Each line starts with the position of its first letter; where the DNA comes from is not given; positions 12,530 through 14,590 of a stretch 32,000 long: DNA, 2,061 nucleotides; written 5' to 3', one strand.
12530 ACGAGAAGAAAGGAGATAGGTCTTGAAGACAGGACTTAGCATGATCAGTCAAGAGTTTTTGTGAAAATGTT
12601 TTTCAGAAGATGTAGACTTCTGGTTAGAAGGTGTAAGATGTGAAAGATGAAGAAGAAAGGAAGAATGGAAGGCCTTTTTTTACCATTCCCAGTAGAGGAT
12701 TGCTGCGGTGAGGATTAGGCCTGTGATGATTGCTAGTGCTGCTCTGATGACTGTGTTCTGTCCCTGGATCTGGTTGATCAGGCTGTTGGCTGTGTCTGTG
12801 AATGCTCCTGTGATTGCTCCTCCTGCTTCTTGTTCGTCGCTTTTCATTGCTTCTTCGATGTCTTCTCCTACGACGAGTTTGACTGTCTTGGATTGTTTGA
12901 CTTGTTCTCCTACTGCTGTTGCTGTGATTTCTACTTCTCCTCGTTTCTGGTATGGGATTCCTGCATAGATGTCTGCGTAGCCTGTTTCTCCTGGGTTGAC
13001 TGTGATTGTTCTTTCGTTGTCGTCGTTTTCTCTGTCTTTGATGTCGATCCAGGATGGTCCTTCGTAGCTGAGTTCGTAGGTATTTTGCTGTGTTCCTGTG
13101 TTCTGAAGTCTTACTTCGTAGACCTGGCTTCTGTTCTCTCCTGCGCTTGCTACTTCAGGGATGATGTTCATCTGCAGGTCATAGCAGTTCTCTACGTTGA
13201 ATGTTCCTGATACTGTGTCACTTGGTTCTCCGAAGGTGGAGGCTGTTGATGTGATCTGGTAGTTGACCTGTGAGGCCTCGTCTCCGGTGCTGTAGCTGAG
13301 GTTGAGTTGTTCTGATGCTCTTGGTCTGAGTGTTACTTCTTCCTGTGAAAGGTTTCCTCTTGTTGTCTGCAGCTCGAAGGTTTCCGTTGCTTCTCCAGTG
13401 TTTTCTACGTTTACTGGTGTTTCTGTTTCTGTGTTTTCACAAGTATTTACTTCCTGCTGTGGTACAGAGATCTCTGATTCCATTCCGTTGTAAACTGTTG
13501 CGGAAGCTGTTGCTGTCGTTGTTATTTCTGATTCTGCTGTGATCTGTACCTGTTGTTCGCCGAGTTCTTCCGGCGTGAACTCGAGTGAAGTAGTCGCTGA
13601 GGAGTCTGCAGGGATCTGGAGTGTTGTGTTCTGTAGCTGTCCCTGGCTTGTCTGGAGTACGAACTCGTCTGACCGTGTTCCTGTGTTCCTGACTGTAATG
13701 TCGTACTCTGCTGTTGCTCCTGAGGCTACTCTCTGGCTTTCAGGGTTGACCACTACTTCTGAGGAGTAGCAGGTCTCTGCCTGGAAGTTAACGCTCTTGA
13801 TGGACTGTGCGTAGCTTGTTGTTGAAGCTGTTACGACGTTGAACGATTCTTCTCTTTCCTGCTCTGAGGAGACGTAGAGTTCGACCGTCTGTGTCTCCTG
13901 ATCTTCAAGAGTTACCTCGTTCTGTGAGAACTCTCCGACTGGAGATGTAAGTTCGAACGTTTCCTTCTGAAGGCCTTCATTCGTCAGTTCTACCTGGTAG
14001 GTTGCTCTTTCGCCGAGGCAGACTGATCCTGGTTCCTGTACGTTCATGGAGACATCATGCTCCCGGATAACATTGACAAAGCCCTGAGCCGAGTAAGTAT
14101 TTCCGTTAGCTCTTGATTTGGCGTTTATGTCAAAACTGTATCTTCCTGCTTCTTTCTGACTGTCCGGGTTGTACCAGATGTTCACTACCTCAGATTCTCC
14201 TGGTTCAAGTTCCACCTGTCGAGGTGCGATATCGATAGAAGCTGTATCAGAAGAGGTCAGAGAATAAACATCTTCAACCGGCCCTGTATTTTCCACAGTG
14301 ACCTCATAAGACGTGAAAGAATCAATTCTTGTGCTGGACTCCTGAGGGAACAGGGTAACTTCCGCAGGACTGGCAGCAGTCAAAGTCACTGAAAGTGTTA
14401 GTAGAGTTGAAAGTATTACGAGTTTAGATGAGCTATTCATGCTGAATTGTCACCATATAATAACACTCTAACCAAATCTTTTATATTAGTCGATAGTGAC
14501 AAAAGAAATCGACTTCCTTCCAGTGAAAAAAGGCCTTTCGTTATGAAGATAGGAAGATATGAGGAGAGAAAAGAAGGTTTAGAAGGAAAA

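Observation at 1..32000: Palindromic hexamer AGGCCT is more than 10-fold over-represented, in all reading frames and in intergenic DNA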

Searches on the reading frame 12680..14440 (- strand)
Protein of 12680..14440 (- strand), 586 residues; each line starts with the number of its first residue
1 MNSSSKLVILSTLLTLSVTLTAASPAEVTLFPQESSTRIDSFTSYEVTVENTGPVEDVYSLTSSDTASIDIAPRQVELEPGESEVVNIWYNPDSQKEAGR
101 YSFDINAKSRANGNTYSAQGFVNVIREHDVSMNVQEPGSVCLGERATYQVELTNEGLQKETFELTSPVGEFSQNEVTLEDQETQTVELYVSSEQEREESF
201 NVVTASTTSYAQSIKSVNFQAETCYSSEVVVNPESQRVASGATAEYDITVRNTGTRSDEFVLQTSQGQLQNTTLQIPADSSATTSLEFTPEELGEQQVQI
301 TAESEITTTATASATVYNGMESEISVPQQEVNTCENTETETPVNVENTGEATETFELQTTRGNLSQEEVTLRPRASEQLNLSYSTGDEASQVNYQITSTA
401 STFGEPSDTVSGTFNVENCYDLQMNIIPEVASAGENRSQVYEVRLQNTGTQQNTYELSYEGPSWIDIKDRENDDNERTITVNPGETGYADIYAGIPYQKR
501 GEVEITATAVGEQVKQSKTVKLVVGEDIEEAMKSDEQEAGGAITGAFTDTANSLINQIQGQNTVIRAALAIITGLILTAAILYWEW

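Call 6: search_protein_families(library=pfam, proteins=[window:12680-14440:-])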
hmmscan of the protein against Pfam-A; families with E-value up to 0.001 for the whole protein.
window:12680-14440:- (586 aa): 9 families
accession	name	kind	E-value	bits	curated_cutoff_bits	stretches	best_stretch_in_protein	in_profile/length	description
PF11614.14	FixG_C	-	5e-12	46.5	25.6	1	440-518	34-112/119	IG-like fold at C-terminal of FixG, putative oxidoreductase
PF22544.2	HYDIN_VesB_CFA65-like_Ig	-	2.8e-09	37.5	25.5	0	40-101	18-78/100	HYDIN/CFA65/VesB-like, Ig-like domain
PF04465.17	DUF499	-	2.4e-06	26.1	23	0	321-380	805-864/1024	Protein of unknown function (DUF499)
PF22067.2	Cep192_D3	-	5.7e-06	26.8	27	0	40-98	16-75/99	Cep192 domain 3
PF22073.2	Cep192_D4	-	1.6e-05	25.5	35.5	0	167-241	17-88/112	Cep192 domain 4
PF15780.11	ASH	-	0.00012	22.7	27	0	36-95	18-79/98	Abnormal spindle-like microcephaly-assoc'd, ASPM-SPD-2-Hydin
PF06280.18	fn3_5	-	0.00023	22.3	27.6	0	40-131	32-106/112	Fn3-like domain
PF21633.3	MOV-10_Ig-like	-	0.00023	21.7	27.4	0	240-302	30-92/126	Helicase MOV-10, Ig-like domain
PF24507.1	Ig_CFAP65_4th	-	0.00084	20.1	27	0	47-95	2-51/76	CFAP65, fourth Ig-like domain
